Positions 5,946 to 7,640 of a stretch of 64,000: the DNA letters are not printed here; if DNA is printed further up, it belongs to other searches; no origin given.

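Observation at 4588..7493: Candidate two-gene conflict/defence cassette: signal-less DUF1566 lectin-fold plus E/K/R-helix protein coupled to an orphan BrxL-like AAA+ ATPase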

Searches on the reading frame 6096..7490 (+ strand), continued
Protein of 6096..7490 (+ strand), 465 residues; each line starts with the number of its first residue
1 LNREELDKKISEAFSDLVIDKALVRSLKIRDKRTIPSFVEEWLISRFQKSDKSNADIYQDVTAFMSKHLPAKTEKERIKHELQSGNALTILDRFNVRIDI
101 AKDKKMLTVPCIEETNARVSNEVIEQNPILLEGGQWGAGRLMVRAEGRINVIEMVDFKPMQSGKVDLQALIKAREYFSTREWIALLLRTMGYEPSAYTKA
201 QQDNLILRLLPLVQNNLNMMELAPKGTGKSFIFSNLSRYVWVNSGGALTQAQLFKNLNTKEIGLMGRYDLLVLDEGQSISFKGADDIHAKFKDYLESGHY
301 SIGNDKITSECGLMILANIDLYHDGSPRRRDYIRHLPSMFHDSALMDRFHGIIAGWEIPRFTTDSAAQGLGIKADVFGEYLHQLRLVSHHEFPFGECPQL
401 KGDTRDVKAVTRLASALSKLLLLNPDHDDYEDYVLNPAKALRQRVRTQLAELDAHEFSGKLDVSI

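Call 62: search_protein_families(library=padloc, proteins=[L096:284-2539:+, L096:2545-3234:+, L097:2283-4913:+, L097:4919-5611:+, L091:15-884:+, L091:884-1573:+, L007:3484-4074:+, L007:7665-8531:+, L007:8562-10673:+, L095:3709-6576:-], max_evalue=0.001)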
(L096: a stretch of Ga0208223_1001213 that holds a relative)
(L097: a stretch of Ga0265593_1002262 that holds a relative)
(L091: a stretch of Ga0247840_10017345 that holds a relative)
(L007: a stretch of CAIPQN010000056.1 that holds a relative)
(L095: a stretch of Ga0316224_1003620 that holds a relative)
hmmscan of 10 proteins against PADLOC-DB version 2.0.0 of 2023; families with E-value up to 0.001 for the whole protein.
L096:284-2539:+ (752 aa): 25 families
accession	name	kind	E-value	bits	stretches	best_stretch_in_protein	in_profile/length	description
PDLC00640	ZorA2|ZorA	-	9.4e-91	303.2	2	24-594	8-569/590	MotA/ExbB/TolQ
PDLC00637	ZorA2|ZorA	-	1.6e-90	301.9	2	31-457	14-382/420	MotA/ExbB/TolQ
PDLC00638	ZorA2|ZorA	-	2.7e-83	278.6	2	17-592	2-519/545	MotA/ExbB/TolQ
PDLC00639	ZorA2|ZorA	-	3.2e-67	225.4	3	234-464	175-402/494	MotA/ExbB/TolQ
PDLC00636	ZorA2|ZorA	-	1.2e-50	170.8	2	27-457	9-400/461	MotA/ExbB/TolQ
PDLC00635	ZorA2|ZorA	-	1.1e-35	121.6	3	25-148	6-135/505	MotA/ExbB/TolQ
PDLC00648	ZorA3|ZorA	-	4.7e-15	53.4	3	371-659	220-506/692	MotA/ExbB/TolQ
PDLC00647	ZorA3|ZorA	-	4.2e-13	46.6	2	151-498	241-572/780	MotA/ExbB/TolQ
PDLC00601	ZorA1|ZorA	-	2e-12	44.6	3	197-502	405-694/699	MotA/ExbB/TolQ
PDLC00597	ZorA1|ZorA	-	2.1e-11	41.2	1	58-710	106-550/683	MotA/ExbB/TolQ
PDLC00600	ZorA1|ZorA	-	6.1e-10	36.3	1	60-126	140-208/677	MotA/ExbB/TolQ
PDLC00650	ZorA3|ZorA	-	2.2e-09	34.4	2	146-565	335-742/1063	MotA/ExbB/TolQ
PDLC00598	ZorA1|ZorA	-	2.5e-09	34.1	2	204-478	385-657/663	MotA/ExbB/TolQ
PDLC00603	ZorA1|ZorA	-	1.6e-08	31.6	1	59-127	129-200/727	MotA/ExbB/TolQ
PDLC03841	LeoBC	-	4.1e-08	30.8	2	138-416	300-596/601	-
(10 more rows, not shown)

L096:2545-3234:+ (230 aa): 7 families
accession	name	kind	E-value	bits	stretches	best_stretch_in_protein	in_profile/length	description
PDLC00641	ZorB2|ZorB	-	6.5e-95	315.3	1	2-229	6-236/238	MotB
PDLC00609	ZorB1|ZorB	-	3.4e-56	188.3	1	3-228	9-227/232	MotB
PDLC00608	ZorB1|ZorB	-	1.5e-18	65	1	2-170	7-173/243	MotB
PDLC00610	ZorB1|ZorB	-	4.3e-16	57.3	1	3-214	7-233/254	MotB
PDLC00611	ZorB1|ZorB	-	7.9e-14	49.9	1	4-216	12-214/240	MotB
PDLC00612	ZorB1|ZorB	-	8.8e-11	39.9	1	40-212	83-263/293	MotB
PDLC00651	ZorB3|ZorB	-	0.00039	18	1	5-214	8-201/215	MotB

L097:2283-4913:+ (877 aa): 23 families
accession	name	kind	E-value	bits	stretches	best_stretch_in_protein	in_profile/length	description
PDLC00637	ZorA2|ZorA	-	3.6e-97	323.8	3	213-448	151-387/420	MotA/ExbB/TolQ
PDLC00640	ZorA2|ZorA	-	2e-94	315.4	2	9-627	8-587/590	MotA/ExbB/TolQ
PDLC00638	ZorA2|ZorA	-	2.2e-86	288.8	3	5-490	4-452/545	MotA/ExbB/TolQ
PDLC00639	ZorA2|ZorA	-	4.9e-68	228.1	3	220-502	175-455/494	MotA/ExbB/TolQ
PDLC00636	ZorA2|ZorA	-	3.9e-54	182.3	2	5-466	2-424/461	MotA/ExbB/TolQ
PDLC00635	ZorA2|ZorA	-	2.4e-31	107.3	2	17-143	15-143/505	MotA/ExbB/TolQ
PDLC00648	ZorA3|ZorA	-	1.4e-16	58.5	4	528-749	283-500/692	MotA/ExbB/TolQ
PDLC00601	ZorA1|ZorA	-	2.8e-16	57.3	4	51-133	139-222/699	MotA/ExbB/TolQ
PDLC00647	ZorA3|ZorA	-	1e-14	52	2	529-846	290-608/780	MotA/ExbB/TolQ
PDLC00650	ZorA3|ZorA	-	1.9e-11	41.3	2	427-862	289-720/1063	MotA/ExbB/TolQ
PDLC03841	LeoBC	-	2.1e-11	41.7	1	436-725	304-593/601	-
PDLC00598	ZorA1|ZorA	-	4.4e-10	36.6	1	45-633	126-658/663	MotA/ExbB/TolQ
PDLC00600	ZorA1|ZorA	-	1.6e-09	34.9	2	46-116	139-211/677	MotA/ExbB/TolQ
PDLC00597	ZorA1|ZorA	-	5.2e-09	33.4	1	48-613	109-500/683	MotA/ExbB/TolQ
PDLC00605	ZorA1|ZorA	-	7.9e-08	29.1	1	400-629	453-678/700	MotA/ExbB/TolQ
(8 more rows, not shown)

L097:4919-5611:+ (231 aa): 7 families
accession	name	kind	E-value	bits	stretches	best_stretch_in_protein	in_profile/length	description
PDLC00641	ZorB2|ZorB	-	4.9e-94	312.5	1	2-230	6-236/238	MotB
PDLC00609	ZorB1|ZorB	-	9.5e-54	180.3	1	3-229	9-227/232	MotB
PDLC00608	ZorB1|ZorB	-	2.3e-16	57.9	1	2-168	7-170/243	MotB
PDLC00610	ZorB1|ZorB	-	6.9e-14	50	1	3-198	7-215/254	MotB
PDLC00611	ZorB1|ZorB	-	5.9e-12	43.8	1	4-217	12-214/240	MotB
PDLC00612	ZorB1|ZorB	-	1.2e-09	36.1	1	38-213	81-263/293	MotB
PDLC00651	ZorB3|ZorB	-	0.00056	17.5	1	5-215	8-201/215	MotB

L091:15-884:+ (290 aa): 12 families
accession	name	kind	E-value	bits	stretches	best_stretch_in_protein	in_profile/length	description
PDLC00637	ZorA2|ZorA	-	1.2e-23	81.6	1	115-282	261-419/420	MotA/ExbB/TolQ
PDLC00640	ZorA2|ZorA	-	2e-16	57.8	1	120-277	428-585/590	MotA/ExbB/TolQ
PDLC00638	ZorA2|ZorA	-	2.7e-15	54.1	2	112-279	379-540/545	MotA/ExbB/TolQ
PDLC00639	ZorA2|ZorA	-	2.1e-13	48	1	85-283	305-492/494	MotA/ExbB/TolQ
PDLC00636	ZorA2|ZorA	-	4e-09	33.9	2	129-277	315-455/461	MotA/ExbB/TolQ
PDLC00648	ZorA3|ZorA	-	3.6e-06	24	1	2-272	232-481/692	MotA/ExbB/TolQ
PDLC00601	ZorA1|ZorA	-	2.7e-05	21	1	5-284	306-588/699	MotA/ExbB/TolQ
PDLC00647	ZorA3|ZorA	-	3.9e-05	20.3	1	17-271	253-506/780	MotA/ExbB/TolQ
PDLC03841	LeoBC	-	0.00012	19.4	1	117-270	277-436/601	-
PDLC00650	ZorA3|ZorA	-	0.00014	18.5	1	19-272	321-617/1063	MotA/ExbB/TolQ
PDLC00603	ZorA1|ZorA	-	0.00016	18.4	1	18-258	492-719/727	MotA/ExbB/TolQ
PDLC03842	LeoB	-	0.00022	18.2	0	2-198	253-444/568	-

L091:884-1573:+ (230 aa): 7 families
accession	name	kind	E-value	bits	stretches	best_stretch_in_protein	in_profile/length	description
PDLC00641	ZorB2|ZorB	-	3.5e-92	306.4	1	2-229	6-236/238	MotB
PDLC00609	ZorB1|ZorB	-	1.7e-54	182.8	1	3-227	9-226/232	MotB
PDLC00608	ZorB1|ZorB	-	8e-17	59.4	1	2-168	7-171/243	MotB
PDLC00610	ZorB1|ZorB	-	5.6e-15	53.6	1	3-214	7-233/254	MotB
PDLC00611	ZorB1|ZorB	-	1.3e-13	49.2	1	4-216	12-214/240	MotB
PDLC00612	ZorB1|ZorB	-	6.9e-12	43.5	1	41-213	84-264/293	MotB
PDLC00651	ZorB3|ZorB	-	4e-05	21.2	1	5-214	8-201/215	MotB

L007:3484-4074:+ (197 aa): 4 families
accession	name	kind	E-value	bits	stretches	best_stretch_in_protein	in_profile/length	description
PDLC04451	PDC-M14B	-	6e-09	34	1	97-195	153-253/261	-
PDLC04449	PDC-M14B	-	2.9e-08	31.6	1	86-192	145-251/267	-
PDLC04448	PDC-M14B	-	0.00036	18.2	1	92-173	150-235/275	-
PDLC04453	PDC-M14B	-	0.0007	17.2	1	102-191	163-257/276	-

L007:7665-8531:+ (289 aa): 1 family
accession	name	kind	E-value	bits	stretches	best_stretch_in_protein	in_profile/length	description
PDLC02351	AbiP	-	3.6e-08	31.7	1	64-253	4-173/223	AbiP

L007:8562-10673:+ (704 aa): 8 families
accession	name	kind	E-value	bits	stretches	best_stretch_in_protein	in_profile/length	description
PDLC03002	Helicase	-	0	1144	1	3-704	4-704/707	-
PDLC01087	C3a187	-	1e-16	58.9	1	188-616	193-541/559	NERD+UvrD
PDLC02350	AbiO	-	1.5e-06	25.3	0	321-377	249-303/468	AbiO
PDLC00132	GajB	-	1.4e-05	22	1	191-247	3-59/625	UrvD helicase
PDLC00109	GajB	-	2.2e-05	21.1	0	327-415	170-257/647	UrvD helicase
PDLC03802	RTasHel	-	0.0001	19.3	0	195-249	8-64/675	DRT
PDLC00127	GajB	-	0.00034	17.2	0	190-246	7-64/594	UrvD helicase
PDLC00129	GajB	-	0.00081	16.1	0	187-231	7-51/594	UrvD helicase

L095:3709-6576:- (956 aa): 9 families
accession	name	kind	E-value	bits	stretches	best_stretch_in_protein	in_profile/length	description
PDLC03048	REase_I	-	0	1026.5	1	3-948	2-970/976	Type I restriction enzyme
PDLC03046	REase_I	-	1e-66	223.6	2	35-447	48-500/1025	Type I restriction enzyme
PDLC03040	REase_I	-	3.5e-61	205.2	1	79-700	93-712/1029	Type I restriction enzyme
PDLC03045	REase_I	-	1.8e-60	203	1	117-681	133-701/995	Type I restriction enzyme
PDLC03044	REase_I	-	2.5e-51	172.8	1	87-685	104-705/1034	Type I restriction enzyme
PDLC03043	REase_I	-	5.1e-46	155.2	1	3-260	29-294/313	Type I restriction enzyme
PDLC03041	REase_I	-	1.6e-35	120.4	2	220-436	293-517/1099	Type I restriction enzyme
PDLC02707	PbeA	-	1.2e-11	41.9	1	237-433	251-447/672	PbeA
PDLC03659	mREase_IV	-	0.00059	15.8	0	265-409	246-380/945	Type IV methyl-directed restriction enzyme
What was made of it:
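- Another locus lies next to a type I restriction enzyme (call 62).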

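Call 70: find_related_loci(query=window:6096-7490:+, collection=viral_contigs, flank=6000)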
Query window:6096-7490:+ (465 aa) in viral_contigs; peptide patterns used: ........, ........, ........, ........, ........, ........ (x = any residue, [..] = any of these).
1 stretches matched a pattern, but none encodes a relative of the query by tblastn (E <= 1e-3).
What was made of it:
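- Tried and rejected: A scan of viral contigs with BrxL found nothing (call 70).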

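Call 85: search_dna_similar(query=window:6096-7490:+, collection=plasmids, mode=protein, max_rows=30, rows=spread)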
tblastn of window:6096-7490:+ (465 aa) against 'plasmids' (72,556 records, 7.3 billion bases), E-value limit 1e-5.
Records with a match: 309; places in all: 314; records where one place covers at least 80% of the query: 297.
Best place of each record, by identity: <60% 309.
By first word of the organism name: Acinetobacter 143; Escherichia 52; Salmonella 18; Klebsiella 7; Ligilactobacillus 6; Vibrio 4; Moellerella 4; Enterobacter 4; Nostoc 3; Deinococcus 3; and 50 more.
By predicted mobility (MOB-suite, as given by PLSDB): mobilizable 114; conjugative 112; non-mobilizable 83.
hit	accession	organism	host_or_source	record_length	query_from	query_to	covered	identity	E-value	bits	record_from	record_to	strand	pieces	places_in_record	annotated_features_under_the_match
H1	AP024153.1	Abditibacteriota bacterium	Acer palmatum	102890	2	464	100%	38.8%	8e-95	320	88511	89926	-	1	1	hypothetical protein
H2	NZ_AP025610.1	Thermus thermophilus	-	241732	8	460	97%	30.9%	2e-45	177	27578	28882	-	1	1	brxL: BREX system Lon protease-like protein BrxL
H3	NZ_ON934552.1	Escherichia coli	-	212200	4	457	98%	30.0%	8e-55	204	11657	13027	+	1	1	brxL: protease Lon-related BREX system protein BrxL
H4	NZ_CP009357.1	Vibrio tubiashii ATCC 19109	Mercenaria mercenaria,Larvae from hard ...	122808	2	457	98%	29.9%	1e-52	198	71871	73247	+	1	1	brxL: protease Lon-related BREX system protein BrxL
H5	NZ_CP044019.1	Acinetobacter indicus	cell culture,feces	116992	2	457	98%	29.8%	6e-52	196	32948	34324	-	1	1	brxL: protease Lon-related BREX system protein BrxL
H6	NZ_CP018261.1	Acinetobacter haemolyticus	Homo sapiens,blood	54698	2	457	98%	29.8%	7e-52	196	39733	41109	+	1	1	brxL: protease Lon-related BREX system protein BrxL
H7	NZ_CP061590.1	Acinetobacter seifertii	Homo sapiens,blood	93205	2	457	98%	29.8%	3e-51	194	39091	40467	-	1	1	brxL: protease Lon-related BREX system protein BrxL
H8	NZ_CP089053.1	Acinetobacter ursingii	Homo sapiens,Genome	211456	2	457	98%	29.7%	1e-51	195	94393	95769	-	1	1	none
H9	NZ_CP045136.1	Acinetobacter indicus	Cows,cow feces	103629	2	457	98%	29.6%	3e-51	194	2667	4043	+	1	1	brxL: protease Lon-related BREX system protein BrxL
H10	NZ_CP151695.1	Acinetobacter baumannii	-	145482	2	457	98%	29.6%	2e-51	194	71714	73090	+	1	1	brxL: protease Lon-related BREX system protein BrxL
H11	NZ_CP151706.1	Acinetobacter baumannii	cat,urine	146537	2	457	98%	29.6%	2e-51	194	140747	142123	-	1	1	brxL: protease Lon-related BREX system protein BrxL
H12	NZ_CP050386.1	Acinetobacter baumannii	Homo sapiens,blood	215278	2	457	98%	29.6%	2e-51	194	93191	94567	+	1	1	brxL: protease Lon-related BREX system protein BrxL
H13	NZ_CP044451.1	Acinetobacter indicus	soil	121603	2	457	98%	29.6%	3e-51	194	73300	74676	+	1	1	brxL: protease Lon-related BREX system protein BrxL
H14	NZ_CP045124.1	Acinetobacter indicus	cow,cow feces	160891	2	457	98%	29.6%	4e-51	194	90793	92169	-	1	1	brxL: protease Lon-related BREX system protein BrxL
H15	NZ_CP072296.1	Acinetobacter baumannii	Homo sapiens,Respiratory specimen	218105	2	457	98%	29.6%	4e-51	193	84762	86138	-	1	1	brxL: protease Lon-related BREX system protein BrxL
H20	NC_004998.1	Escherichia coli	-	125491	1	457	98%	29.0%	4e-55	205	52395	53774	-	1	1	brxL: protease Lon-related BREX system protein BrxL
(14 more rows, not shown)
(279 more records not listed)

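Call 86: get_annotated_region(hit=H20, flank=4000)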
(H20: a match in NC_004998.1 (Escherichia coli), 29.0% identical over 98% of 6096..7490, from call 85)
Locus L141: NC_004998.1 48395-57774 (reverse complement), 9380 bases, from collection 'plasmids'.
description: Escherichia coli plasmid p1658/97, complete sequence
organism: Escherichia coli (NCBI taxid 562)
taxonomy: Bacteria; Pseudomonadota; Gammaproteobacteria; Enterobacterales; Enterobacteriaceae; Escherichia; Escherichia coli
host: -; source: -; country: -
typing (MOB-suite, as given by PLSDB): conjugative; replicon IncFIB,rep_cluster_2244; relaxase MOBF; mating-pair formation MPF_F
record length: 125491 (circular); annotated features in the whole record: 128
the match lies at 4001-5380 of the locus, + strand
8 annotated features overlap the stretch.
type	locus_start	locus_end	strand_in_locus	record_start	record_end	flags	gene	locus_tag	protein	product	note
CDS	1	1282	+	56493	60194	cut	pglX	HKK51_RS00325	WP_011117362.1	BREX-1 system adenine-specific DNA-methyltransferase PglX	-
CDS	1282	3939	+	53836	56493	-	pglZ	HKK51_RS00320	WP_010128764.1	BREX-1 system phosphatase PglZ type A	-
CDS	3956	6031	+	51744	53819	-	brxL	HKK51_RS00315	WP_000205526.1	protease Lon-related BREX system protein BrxL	GO:0008150 - biological_process [Evidence IEA]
CDS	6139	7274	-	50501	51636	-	-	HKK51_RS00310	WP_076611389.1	IS3-like element ISEc15 family transposase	GO:0006313 - DNA transposition [Evidence IEA]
CDS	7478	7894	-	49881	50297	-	-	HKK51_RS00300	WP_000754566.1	type II toxin-antitoxin system VapC family toxin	-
CDS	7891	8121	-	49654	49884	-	vapB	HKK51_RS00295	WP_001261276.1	type II toxin-antitoxin system VapB family antitoxin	-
CDS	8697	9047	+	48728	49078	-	-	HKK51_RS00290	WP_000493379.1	hypothetical protein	-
CDS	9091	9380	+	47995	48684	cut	-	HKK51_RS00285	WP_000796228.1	hypothetical protein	-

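Call 87: get_annotated_region(hit=H5, flank=4000)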
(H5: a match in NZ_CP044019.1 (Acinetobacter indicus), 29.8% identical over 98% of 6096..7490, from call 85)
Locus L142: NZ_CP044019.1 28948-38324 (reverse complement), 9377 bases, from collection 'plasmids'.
description: Acinetobacter indicus strain HY20 plasmid pAI01, complete sequence
organism: Acinetobacter indicus (NCBI taxid 756892)
taxonomy: Bacteria; Pseudomonadota; Gammaproteobacteria; Moraxellales; Moraxellaceae; Acinetobacter; Acinetobacter indicus
host: -; source: cell culture,feces; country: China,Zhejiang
typing (MOB-suite, as given by PLSDB): non-mobilizable; replicon rep_cluster_1656
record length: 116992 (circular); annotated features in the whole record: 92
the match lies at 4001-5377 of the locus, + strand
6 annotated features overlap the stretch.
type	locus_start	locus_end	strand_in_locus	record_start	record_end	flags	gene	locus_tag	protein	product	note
CDS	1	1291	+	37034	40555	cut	pglX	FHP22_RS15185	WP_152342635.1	BREX-1 system adenine-specific DNA-methyltransferase PglX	GO:0006306 - DNA methylation [Evidence IEA]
CDS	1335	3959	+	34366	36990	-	pglZ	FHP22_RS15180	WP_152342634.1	BREX-1 system phosphatase PglZ type A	-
CDS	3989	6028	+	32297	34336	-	brxL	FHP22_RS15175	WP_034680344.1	protease Lon-related BREX system protein BrxL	GO:0008150 - biological_process [Evidence IEA]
CDS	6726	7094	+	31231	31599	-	-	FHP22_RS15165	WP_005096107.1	cation efflux protein, CzcI-like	-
CDS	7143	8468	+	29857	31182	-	-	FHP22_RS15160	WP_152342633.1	TolC family protein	GO:0055085 - transmembrane transport [Evidence IEA]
CDS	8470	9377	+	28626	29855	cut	-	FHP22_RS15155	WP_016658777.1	efflux RND transporter periplasmic adaptor subunit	GO:0006810 - transport [Evidence IEA]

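Call 88: get_annotated_region(hit=H1, flank=9000)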
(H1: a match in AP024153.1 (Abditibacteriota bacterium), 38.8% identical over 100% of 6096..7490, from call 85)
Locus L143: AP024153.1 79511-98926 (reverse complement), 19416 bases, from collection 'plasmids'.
description: Abditibacteriota bacterium IAD-21 plasmid pIAD-21 DNA, complete sequence
organism: Abditibacteriota bacterium (NCBI taxid 2783868)
taxonomy: Bacteria; Abditibacteriota; ; ; ; ; Abditibacteriota bacterium
host: -; source: Acer palmatum; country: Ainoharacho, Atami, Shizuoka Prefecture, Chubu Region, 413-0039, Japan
typing (MOB-suite, as given by PLSDB): non-mobilizable
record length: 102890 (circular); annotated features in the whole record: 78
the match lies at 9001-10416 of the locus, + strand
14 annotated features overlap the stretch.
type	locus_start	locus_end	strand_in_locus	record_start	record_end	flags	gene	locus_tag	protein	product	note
CDS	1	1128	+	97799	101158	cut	-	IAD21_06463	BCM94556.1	hypothetical protein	-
CDS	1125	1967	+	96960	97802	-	-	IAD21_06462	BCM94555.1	hypothetical protein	-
CDS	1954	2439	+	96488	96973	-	-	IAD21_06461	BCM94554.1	hypothetical protein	-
CDS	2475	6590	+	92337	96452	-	-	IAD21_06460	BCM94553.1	hypothetical protein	-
CDS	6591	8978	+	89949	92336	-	-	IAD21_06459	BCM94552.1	hypothetical protein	-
CDS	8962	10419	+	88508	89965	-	-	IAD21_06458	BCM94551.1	hypothetical protein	-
CDS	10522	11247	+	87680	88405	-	-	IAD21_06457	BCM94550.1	hypothetical protein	-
CDS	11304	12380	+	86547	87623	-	-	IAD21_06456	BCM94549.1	hypothetical protein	-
CDS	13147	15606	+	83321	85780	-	-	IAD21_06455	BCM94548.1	hypothetical protein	-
CDS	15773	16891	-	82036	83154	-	yhcG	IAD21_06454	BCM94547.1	putative nuclease YhcG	-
CDS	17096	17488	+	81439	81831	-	-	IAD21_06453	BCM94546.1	hypothetical protein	-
CDS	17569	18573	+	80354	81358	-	-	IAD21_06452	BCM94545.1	hypothetical protein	-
CDS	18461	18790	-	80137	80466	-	-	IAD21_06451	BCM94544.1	hypothetical protein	-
CDS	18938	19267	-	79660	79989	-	-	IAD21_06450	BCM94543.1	hypothetical protein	-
